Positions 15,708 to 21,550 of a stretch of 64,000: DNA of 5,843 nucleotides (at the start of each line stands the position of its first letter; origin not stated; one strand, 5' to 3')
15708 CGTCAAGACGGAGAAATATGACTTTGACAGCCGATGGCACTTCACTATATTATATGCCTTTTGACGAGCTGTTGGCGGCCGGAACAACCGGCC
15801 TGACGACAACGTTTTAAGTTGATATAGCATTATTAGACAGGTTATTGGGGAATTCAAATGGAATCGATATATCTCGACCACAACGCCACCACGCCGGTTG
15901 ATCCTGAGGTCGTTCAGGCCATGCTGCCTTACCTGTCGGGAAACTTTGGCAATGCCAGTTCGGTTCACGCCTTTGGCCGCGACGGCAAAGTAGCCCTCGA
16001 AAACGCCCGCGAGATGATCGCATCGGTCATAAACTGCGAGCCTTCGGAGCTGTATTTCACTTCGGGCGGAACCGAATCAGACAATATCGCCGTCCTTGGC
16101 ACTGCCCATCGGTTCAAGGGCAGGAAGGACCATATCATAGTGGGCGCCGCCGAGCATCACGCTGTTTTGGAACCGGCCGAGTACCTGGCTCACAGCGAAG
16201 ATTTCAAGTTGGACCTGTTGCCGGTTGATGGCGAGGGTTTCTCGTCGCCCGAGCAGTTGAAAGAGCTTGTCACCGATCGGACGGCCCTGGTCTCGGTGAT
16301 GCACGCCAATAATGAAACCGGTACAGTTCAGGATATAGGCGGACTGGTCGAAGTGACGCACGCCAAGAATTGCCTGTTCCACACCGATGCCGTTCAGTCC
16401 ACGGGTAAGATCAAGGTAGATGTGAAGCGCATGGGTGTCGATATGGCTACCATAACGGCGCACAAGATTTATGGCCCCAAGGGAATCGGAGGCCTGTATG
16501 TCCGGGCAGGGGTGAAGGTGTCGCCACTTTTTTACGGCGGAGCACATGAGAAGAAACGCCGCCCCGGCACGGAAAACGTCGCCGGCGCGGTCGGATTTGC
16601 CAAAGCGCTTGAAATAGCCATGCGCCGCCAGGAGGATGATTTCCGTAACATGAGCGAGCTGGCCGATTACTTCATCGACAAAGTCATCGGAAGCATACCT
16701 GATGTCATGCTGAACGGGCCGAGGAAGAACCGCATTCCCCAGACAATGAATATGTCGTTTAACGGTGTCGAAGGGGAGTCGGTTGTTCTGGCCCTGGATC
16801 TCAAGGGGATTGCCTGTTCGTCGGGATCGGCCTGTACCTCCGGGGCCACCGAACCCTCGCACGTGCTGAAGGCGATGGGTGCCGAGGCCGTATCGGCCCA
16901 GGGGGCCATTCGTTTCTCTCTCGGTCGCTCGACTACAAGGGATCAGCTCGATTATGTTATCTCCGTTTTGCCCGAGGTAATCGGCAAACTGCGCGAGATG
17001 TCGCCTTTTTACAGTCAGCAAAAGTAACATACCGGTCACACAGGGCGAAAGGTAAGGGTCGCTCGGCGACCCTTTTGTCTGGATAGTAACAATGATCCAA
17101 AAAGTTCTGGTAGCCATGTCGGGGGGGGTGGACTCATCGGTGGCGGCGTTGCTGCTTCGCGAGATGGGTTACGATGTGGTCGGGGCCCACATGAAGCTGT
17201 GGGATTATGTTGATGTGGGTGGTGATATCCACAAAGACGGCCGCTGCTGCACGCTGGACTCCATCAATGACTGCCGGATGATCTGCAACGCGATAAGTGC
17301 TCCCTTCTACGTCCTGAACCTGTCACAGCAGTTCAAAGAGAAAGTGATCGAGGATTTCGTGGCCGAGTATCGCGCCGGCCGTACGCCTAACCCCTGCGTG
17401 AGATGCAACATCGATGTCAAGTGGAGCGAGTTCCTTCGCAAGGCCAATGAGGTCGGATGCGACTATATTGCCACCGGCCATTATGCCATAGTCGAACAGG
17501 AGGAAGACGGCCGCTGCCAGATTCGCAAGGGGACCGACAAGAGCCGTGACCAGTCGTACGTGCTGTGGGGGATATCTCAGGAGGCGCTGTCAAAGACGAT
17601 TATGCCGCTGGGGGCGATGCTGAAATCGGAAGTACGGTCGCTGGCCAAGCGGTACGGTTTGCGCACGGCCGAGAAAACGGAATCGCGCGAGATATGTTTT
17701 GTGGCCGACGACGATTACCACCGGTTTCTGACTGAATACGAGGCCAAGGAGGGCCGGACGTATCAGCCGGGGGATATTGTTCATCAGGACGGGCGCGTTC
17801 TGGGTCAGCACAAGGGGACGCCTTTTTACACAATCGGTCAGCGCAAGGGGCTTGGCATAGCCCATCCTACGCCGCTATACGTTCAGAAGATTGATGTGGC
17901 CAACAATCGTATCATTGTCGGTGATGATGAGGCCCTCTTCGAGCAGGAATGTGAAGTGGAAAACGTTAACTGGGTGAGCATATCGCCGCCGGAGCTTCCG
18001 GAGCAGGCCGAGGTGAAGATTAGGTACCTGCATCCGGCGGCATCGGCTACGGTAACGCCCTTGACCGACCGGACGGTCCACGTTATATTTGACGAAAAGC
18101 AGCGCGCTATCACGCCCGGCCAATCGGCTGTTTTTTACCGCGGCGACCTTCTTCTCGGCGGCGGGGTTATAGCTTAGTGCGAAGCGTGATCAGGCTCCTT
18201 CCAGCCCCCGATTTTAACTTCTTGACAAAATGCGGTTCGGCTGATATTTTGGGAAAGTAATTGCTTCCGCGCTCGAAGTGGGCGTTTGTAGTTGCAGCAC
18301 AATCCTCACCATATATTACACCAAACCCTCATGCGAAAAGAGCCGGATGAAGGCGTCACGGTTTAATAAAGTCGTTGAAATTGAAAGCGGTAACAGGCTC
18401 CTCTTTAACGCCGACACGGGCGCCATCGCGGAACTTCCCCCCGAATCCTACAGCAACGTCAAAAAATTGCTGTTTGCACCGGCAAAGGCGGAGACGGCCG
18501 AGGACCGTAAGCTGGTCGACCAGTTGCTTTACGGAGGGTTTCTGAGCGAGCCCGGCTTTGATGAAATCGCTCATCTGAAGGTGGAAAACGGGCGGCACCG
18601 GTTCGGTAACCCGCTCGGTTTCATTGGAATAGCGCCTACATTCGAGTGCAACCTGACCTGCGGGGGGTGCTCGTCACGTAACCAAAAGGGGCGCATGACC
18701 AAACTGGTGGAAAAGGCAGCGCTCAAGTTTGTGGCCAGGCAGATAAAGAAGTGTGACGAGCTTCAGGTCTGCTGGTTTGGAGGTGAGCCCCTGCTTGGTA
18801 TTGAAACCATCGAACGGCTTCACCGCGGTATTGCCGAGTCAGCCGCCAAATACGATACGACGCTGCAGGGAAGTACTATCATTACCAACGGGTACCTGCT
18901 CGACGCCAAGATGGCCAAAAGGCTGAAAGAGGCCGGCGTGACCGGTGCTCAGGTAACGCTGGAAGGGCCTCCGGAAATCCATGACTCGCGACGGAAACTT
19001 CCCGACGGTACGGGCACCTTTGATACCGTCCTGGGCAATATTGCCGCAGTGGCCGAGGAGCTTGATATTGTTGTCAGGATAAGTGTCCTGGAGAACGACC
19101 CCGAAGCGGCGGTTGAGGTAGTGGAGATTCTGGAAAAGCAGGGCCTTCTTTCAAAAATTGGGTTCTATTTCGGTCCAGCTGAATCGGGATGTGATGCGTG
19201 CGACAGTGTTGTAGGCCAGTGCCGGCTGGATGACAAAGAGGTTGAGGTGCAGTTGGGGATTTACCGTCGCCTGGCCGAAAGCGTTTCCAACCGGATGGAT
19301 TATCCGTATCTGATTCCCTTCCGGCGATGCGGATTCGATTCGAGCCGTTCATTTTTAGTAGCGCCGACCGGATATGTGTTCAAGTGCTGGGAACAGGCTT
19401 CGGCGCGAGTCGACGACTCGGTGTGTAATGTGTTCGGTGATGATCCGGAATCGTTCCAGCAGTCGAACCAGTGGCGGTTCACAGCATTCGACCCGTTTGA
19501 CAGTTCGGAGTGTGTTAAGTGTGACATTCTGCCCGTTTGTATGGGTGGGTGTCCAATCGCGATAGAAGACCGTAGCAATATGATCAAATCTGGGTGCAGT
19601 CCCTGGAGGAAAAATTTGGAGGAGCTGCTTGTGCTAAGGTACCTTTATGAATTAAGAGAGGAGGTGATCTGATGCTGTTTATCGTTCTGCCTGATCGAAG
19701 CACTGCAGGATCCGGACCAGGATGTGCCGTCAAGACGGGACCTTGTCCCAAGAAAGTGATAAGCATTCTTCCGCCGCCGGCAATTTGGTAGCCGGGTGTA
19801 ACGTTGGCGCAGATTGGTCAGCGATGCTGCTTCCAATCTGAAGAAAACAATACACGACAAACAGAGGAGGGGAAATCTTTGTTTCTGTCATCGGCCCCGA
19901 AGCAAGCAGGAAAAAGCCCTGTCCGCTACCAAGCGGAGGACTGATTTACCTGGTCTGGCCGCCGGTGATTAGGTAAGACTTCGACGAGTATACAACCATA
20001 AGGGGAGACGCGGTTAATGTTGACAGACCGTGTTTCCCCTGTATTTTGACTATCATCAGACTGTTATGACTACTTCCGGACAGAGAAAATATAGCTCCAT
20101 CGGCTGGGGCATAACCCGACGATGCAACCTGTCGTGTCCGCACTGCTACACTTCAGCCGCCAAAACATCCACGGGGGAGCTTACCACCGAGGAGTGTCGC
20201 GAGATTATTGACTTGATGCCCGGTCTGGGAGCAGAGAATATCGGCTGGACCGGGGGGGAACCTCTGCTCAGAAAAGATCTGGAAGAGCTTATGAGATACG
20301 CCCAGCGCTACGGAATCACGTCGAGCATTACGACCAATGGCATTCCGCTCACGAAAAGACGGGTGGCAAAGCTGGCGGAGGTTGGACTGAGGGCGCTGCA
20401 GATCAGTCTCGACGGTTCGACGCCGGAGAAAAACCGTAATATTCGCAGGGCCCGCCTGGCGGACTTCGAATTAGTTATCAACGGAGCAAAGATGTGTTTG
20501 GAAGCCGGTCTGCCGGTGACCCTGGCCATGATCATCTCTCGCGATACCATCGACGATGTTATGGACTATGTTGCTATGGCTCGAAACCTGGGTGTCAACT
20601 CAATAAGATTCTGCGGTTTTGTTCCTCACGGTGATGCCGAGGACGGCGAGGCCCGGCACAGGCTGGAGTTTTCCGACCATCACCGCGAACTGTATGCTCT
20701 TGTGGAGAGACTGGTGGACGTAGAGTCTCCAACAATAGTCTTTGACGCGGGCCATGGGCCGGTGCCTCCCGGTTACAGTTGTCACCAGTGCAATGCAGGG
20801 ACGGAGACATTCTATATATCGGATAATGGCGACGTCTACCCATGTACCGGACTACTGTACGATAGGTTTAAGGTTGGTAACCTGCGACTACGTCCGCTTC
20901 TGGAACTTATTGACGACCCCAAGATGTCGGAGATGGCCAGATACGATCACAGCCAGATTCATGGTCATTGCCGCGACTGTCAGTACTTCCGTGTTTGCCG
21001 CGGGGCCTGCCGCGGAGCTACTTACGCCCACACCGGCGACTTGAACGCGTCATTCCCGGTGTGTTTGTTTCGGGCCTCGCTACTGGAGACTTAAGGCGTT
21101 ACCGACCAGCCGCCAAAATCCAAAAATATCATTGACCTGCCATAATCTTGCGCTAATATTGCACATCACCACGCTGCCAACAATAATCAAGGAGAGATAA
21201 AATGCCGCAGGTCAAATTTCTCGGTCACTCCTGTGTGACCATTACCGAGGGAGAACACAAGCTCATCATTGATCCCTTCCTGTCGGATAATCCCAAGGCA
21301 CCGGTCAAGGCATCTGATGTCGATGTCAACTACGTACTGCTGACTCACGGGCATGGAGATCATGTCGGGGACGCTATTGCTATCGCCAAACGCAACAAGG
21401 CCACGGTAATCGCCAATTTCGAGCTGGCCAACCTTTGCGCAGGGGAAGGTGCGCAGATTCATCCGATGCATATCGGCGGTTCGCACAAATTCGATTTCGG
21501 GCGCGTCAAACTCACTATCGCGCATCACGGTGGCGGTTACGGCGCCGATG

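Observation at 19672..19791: Unannotated 39-aa ORF translationally coupled to the first SPASM enzyme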

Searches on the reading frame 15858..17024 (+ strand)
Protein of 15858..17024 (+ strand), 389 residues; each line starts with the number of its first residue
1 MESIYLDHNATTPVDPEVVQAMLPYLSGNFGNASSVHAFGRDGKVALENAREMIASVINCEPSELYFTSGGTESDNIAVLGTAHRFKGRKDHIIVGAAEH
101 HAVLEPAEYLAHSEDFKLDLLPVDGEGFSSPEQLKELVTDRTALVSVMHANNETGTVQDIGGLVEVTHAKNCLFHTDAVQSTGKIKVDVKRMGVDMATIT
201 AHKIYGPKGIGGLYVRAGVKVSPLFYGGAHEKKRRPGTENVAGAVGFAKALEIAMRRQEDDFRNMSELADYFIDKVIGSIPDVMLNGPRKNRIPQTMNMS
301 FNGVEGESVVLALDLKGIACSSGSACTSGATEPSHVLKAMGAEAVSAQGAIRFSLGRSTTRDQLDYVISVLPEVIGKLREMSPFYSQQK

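Call 6: search_protein_families(library=pfam, proteins=[window:15858-17024:+], max_evalue=0.01)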
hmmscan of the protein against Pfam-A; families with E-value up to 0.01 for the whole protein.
window:15858-17024:+ (389 aa): 2 families
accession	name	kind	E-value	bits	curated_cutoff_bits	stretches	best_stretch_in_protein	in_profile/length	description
PF00266.25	Aminotran_5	-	3.4e-87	293.3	21.5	1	4-367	1-371/371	Aminotransferase class-V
PF01053.26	Cys_Met_Meta_PP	-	0.0057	15.7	27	1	116-203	115-198/381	Cys/Met metabolism PLP-dependent enzyme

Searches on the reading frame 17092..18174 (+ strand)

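Call 6: search_protein_families(library=pfam, proteins=[window:17092-18174:+], max_evalue=0.01)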
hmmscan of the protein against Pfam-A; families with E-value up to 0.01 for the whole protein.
window:17092-18174:+ (361 aa): 6 families
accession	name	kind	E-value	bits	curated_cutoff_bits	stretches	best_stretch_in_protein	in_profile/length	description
PF03054.22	tRNA_Me_trans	-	4e-73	245.8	20.6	1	3-205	1-201/202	tRNA methyl transferase HUP domain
PF20258.4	tRNA_Me_trans_C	-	2.3e-23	82.8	20.6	1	285-360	2-77/77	Aminomethyltransferase beta-barrel domain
PF20259.3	tRNA_Me_trans_M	-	1.4e-19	69.8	27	1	223-278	9-66/66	tRNA methyl transferase PRC-barrel domain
PF02540.23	NAD_synthase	-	0.0025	17.4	21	0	3-24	19-40/242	NAD synthase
PF02568.20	ThiI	-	0.0029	17.7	20.5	0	3-35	4-36/197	Thiamine biosynthesis protein (ThiI)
PF24167.1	DUF7411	-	0.0089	16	28.7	0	4-29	2-26/194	Family of unknown function (DUF7411)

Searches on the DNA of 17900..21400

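Call 11: search_rna_families(source=window, start=17900, end=21400, threshold=evalue, max_evalue=1)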
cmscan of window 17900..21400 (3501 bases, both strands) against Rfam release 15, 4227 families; matches with E-value up to 1: 0.
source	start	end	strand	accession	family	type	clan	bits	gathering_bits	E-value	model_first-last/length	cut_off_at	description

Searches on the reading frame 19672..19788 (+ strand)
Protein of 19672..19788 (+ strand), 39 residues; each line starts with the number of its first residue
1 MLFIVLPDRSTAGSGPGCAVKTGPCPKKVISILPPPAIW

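Call 5: search_protein_families(library=ncbifam, proteins=[window:19672-19788:+], max_evalue=0.01)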
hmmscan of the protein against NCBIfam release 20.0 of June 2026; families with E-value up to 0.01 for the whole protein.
window:19672-19788:+ (39 aa): 0 families

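Call 6: search_protein_families(library=pfam, proteins=[window:19672-19788:+], max_evalue=0.01)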
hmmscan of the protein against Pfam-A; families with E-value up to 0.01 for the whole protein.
window:19672-19788:+ (39 aa): 0 families

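Call 26: search_protein_families(library=ncbifam, proteins=[window:19672-19788:+], max_evalue=10)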
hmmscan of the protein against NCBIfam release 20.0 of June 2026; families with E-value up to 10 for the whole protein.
seq(39 aa): 0 families

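Call 48: list_cluster_members(proteins=[window:19672-19788:+, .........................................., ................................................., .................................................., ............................])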
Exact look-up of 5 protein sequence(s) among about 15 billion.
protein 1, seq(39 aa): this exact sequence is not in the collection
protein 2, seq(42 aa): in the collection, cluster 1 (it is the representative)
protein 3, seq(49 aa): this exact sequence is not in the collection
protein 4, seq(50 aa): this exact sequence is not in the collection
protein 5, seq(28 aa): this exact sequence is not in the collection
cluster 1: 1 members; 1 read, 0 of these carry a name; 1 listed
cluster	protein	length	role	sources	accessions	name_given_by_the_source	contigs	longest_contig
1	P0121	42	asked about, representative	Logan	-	-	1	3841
